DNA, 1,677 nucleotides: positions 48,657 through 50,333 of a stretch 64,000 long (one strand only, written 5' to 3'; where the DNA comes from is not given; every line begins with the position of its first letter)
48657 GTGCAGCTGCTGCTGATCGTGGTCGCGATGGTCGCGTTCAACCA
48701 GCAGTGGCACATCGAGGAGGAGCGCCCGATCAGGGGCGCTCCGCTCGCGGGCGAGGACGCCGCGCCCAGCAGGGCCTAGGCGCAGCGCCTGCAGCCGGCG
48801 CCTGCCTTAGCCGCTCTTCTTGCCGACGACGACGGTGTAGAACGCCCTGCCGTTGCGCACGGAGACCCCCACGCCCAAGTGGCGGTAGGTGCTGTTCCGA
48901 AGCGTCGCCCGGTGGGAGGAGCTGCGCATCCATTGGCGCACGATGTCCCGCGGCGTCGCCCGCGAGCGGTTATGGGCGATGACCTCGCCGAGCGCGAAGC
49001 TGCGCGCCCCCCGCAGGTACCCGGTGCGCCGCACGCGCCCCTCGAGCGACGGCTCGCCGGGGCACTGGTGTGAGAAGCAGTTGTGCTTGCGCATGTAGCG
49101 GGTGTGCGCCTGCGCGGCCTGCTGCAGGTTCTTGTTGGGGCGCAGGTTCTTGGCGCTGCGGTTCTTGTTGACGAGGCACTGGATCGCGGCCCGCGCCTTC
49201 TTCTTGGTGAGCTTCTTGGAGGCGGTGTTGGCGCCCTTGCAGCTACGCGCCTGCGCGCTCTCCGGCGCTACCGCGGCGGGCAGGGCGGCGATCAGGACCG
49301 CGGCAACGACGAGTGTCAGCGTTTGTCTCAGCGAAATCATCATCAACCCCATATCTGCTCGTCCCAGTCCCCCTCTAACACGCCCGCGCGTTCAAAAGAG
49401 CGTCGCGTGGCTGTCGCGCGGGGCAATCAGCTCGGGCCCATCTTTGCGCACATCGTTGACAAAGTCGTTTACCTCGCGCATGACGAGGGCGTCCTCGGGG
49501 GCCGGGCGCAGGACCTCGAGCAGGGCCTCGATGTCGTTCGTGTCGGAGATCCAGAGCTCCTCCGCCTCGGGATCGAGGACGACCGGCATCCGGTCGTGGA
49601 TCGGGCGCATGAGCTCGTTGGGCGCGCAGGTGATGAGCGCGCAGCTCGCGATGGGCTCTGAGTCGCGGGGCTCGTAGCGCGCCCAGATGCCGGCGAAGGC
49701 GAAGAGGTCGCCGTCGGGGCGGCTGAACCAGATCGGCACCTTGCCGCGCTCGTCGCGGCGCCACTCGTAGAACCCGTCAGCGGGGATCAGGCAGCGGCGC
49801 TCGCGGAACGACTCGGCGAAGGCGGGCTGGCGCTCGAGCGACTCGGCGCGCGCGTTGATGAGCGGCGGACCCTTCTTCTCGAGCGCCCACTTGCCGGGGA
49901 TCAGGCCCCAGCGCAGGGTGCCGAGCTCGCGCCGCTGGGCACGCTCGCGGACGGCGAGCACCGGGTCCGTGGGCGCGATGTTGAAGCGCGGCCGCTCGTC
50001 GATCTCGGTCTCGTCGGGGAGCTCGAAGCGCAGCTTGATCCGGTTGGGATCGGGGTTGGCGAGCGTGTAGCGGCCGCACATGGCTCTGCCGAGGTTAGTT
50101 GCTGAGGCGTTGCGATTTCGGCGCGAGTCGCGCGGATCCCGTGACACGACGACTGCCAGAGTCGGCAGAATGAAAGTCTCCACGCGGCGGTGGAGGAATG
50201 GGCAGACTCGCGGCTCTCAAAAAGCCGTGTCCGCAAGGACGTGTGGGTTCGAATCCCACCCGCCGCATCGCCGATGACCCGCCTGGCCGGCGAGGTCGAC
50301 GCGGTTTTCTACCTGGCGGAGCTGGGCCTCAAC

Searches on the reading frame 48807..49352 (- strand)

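Call 10: search_protein_families(library=pfam, proteins=[window:48807-49352:-], max_evalue=0.01)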
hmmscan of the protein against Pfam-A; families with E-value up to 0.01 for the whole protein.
window:48807-49352:- (181 aa): 1 family
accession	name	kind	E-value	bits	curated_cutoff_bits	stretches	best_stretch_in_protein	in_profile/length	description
PF00188.32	CAP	-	5.4e-14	53.5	21.1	1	61-174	4-114/117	Cysteine-rich secretory protein family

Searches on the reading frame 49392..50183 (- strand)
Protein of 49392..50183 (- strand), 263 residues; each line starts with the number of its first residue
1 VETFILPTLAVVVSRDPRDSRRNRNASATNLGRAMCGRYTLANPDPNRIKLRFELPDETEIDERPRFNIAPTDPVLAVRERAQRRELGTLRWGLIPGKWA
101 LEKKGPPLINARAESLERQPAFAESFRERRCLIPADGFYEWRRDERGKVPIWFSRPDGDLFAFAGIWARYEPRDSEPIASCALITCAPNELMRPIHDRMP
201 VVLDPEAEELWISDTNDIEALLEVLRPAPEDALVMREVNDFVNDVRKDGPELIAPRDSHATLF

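Call 10: search_protein_families(library=pfam, proteins=[window:49392-50183:-], max_evalue=0.01)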
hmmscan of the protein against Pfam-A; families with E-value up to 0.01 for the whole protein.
window:49392-50183:- (263 aa): 1 family
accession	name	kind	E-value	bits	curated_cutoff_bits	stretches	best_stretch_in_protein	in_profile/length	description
PF02586.19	SRAP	-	2.6e-64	217.1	27.1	1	35-245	1-214/214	SOS response associated peptidase (SRAP)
